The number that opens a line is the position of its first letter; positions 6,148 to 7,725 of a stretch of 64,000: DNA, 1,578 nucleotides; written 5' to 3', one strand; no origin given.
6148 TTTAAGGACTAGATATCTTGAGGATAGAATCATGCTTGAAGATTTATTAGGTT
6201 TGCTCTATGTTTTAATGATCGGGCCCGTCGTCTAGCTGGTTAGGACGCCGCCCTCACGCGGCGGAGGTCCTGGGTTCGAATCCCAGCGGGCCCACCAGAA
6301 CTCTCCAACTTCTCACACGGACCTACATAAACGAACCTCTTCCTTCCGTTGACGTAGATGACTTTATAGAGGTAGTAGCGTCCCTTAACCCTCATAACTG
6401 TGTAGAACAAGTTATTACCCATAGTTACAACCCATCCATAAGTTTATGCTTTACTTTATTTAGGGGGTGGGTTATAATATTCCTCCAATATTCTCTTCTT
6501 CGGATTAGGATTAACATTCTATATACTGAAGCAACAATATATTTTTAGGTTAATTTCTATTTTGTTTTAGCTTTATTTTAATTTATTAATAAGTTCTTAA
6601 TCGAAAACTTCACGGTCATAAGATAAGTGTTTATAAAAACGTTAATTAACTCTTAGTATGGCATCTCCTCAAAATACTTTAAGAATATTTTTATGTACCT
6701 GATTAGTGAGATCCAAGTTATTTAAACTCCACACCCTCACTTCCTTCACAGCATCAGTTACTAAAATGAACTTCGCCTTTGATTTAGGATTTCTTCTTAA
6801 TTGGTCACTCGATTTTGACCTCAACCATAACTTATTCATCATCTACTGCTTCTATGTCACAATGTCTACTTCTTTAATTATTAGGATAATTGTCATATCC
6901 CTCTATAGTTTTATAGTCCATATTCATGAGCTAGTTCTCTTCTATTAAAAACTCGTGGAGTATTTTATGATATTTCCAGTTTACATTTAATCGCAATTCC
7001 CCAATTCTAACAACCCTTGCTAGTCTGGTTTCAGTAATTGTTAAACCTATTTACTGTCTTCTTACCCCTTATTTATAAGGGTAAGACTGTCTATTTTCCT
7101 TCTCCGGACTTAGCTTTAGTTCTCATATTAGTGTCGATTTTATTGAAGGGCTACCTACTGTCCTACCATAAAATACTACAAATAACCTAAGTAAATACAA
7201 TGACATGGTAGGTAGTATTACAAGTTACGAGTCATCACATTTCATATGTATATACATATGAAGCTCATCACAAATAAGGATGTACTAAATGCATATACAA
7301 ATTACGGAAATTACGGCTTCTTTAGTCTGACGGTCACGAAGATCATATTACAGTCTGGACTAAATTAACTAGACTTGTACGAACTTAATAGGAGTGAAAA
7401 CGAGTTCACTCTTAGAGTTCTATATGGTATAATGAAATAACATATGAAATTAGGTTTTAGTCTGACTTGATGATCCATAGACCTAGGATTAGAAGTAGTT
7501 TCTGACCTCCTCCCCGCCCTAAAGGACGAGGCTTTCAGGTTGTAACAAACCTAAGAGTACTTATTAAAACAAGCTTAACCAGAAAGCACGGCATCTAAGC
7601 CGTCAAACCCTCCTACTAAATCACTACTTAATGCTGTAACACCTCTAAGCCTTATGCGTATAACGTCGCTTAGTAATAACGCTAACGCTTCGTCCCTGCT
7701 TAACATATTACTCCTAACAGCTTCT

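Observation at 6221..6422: tRNA-Val(CAC) overlapped by an intact-looking SSV-type integrase N-terminal fragment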

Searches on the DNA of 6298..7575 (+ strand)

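Call 55: search_dna_similar(query=window:6298-7575:+, collection=phages, mode=distant, max_evalue=0.01)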
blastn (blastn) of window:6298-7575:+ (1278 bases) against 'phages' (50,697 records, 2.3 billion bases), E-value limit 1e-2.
Records with a match: 12; places in all: 23; records where one place covers at least 80% of the query: 0.
Best place of each record, by identity: 95-99% 3; 90-95% 7; 80-90% 2.
By first word of the organism name: Sulfolobus 5; Acidianus 3; Hyperthermophilic 2; Sulfolobales 2.
By host as written in the record: - 2; Sulfolobales 2; Sulfolobus solfataricus P2 2; Sulfolobus 2; Acidianus sp. CHAS 2; Sulfolobus solfataricus 1; Sulfolobus islandicus REY15A 1.
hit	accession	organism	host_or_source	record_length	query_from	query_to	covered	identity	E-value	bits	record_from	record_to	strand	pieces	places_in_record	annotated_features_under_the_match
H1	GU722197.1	Hyperthermophilic Archaeal Virus 2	-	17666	1202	1248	4%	95.7%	2e-10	73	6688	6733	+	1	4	none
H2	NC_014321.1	Hyperthermophilic Archaeal Virus 2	-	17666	1202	1248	4%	95.7%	2e-10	73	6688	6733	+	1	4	none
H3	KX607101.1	Acidianus two-tailed virus 2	Sulfolobus solfataricus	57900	1197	1237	3%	90.2%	2e-4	54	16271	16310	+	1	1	none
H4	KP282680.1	Sulfolobales Virus YNP2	Sulfolobales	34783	1200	1237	3%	89.7%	3e-3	50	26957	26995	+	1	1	hypothetical protein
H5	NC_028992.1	Sulfolobales Virus YNP2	Sulfolobales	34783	1200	1237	3%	89.7%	3e-3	50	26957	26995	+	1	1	hypothetical protein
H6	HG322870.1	Sulfolobus monocaudavirus SMV1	Sulfolobus solfataricus P2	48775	1202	1237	3%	94.4%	2e-5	57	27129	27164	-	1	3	none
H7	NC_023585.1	Sulfolobus monocaudavirus SMV1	Sulfolobus solfataricus P2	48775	1202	1237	3%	94.4%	2e-5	57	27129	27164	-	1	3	none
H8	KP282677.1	Sulfolobus monocaudavirus SMV3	Sulfolobus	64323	1202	1237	3%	91.7%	7e-4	53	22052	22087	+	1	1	none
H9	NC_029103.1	Sulfolobus monocaudavirus SMV3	Sulfolobus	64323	1202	1237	3%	91.7%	7e-4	53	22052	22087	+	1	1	none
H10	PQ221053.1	Sulfolobus phage SMV1a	Sulfolobus islandicus REY15A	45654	1202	1234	3%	97.0%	6e-5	56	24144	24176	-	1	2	none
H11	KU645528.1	Acidianus tailed spindle virus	Acidianus sp. CHAS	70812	1205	1237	3%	93.9%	7e-4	52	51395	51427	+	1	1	none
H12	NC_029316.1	Acidianus tailed spindle virus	Acidianus sp. CHAS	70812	1205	1237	3%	93.9%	7e-4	52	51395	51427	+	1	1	none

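Call 56: search_dna_similar(query=window:6298-7575:+, collection=plasmids, mode=distant, max_evalue=0.01)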
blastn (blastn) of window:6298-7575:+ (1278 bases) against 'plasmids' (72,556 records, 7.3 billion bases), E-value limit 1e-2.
Records with a match: 3; places in all: 3; records where one place covers at least 80% of the query: 0.
Best place of each record, by identity: 90-95% 3.
By first word of the organism name: Saccharolobus 1; Allochromatium 1; Halomontanus 1.
By predicted mobility (MOB-suite, as given by PLSDB): non-mobilizable 3.
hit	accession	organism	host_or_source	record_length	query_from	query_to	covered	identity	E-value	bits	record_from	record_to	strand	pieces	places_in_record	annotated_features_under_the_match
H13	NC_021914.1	Saccharolobus solfataricus P2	geyser water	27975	1204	1237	3%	94.1%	7e-4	54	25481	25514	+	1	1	RNA-guided endonuclease TnpB family protein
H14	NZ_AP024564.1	Allochromatium tepidum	-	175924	1206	1237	3%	93.8%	8e-3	50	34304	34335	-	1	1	none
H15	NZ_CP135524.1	Halomontanus rarus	Salt lake,Salt lake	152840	1206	1237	3%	93.8%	8e-3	50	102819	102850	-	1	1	none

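Call 57: get_annotated_region(hit=H13, flank=2500)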
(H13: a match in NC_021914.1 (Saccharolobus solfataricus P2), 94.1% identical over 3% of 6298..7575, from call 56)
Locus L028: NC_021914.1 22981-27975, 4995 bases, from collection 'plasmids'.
description: Saccharolobus solfataricus P2 plasmid pMGB1, complete sequence
organism: Saccharolobus solfataricus P2 (NCBI taxid 273057)
taxonomy: Archaea; Thermoproteota; Thermoprotei; Sulfolobales; Sulfolobaceae; Saccharolobus; Saccharolobus solfataricus; Saccharolobus solfataricus P2
host: -; source: geyser water; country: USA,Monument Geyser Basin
typing (MOB-suite, as given by PLSDB): non-mobilizable
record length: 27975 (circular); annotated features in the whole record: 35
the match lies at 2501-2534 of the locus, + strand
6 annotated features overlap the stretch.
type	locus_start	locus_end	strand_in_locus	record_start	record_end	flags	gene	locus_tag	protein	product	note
CDS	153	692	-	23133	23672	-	-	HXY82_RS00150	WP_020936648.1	DUF4145 domain-containing protein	-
CDS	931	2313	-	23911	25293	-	-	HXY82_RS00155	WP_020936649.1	RNA-guided endonuclease TnpB family protein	-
CDS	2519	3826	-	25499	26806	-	-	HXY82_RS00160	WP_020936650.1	RNA-guided endonuclease TnpB family protein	-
CDS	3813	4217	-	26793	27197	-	tnpA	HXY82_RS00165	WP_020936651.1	IS200/IS605 family transposase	-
CDS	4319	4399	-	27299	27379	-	-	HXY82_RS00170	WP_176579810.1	hypothetical protein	-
CDS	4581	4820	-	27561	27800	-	-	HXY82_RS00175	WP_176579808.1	plasmid regulator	-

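Call 58: get_annotated_region(hit=H1, flank=2500)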
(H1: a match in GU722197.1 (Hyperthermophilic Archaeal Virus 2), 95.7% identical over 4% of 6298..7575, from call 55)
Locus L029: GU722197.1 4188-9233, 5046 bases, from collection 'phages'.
description: Hyperthermophilic Archaeal Virus 2, complete genome.
organism: Hyperthermophilic Archaeal Virus 2 (NCBI taxid 762906)
taxonomy: Viruses
host: -; source: -; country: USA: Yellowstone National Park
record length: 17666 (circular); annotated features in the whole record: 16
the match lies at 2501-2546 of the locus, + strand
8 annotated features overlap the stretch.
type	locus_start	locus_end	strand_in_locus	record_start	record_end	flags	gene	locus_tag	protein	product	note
CDS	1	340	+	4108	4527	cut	-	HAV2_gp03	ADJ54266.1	hypothetical protein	ORF139a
CDS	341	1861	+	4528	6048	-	-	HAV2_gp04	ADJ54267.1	AAA-ATPase, CDC48-type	ORF506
CDS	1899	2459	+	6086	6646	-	-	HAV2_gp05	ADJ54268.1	hypothetical protein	ORF186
CDS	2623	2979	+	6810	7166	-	-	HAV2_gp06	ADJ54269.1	hypothetical protein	ORF118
mobile_element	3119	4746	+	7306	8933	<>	-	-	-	transposon:ISDka2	-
CDS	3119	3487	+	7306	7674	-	-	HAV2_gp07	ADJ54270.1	IS element Dka2 orfA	ORF122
CDS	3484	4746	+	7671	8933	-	-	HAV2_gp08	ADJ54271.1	IS element Dka2 orfB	ORF420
CDS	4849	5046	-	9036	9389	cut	-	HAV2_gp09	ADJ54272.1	hypothetical protein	ORF117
